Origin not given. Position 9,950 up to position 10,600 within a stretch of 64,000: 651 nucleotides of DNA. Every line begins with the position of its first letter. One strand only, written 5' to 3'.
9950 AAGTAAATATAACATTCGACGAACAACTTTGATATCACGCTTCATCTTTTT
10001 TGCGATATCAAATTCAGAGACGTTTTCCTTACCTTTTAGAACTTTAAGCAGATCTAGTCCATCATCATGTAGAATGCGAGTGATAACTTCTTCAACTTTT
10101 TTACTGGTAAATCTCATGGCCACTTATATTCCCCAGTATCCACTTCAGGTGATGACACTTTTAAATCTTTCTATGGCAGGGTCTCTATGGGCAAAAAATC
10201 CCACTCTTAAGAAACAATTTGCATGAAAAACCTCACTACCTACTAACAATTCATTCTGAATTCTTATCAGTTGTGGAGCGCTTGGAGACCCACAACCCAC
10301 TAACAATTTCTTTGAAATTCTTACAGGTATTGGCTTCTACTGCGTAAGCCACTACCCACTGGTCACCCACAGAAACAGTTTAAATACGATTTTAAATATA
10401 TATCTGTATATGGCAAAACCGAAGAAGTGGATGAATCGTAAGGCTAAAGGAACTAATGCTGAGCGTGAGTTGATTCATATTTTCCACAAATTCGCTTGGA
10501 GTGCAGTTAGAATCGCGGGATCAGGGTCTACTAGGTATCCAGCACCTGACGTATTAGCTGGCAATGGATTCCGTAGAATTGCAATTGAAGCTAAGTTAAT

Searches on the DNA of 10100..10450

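Call 26: search_rna_families(source=window, start=10100, end=10450, threshold=evalue, max_evalue=10)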
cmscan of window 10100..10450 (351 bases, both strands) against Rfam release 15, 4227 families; matches with E-value up to 10: 2.
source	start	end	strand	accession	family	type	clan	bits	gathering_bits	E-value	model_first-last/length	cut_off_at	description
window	10296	10351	-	RF01810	pntA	Gene; sRNA;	-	24.5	54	0.11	1-62/62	no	pntA sRNA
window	10124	10242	-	RF02150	MESTIT1_3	Gene; lncRNA;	-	10.8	60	7.6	1-99/99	no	MEST intronic transcript 1, antisense RNA conserved region 3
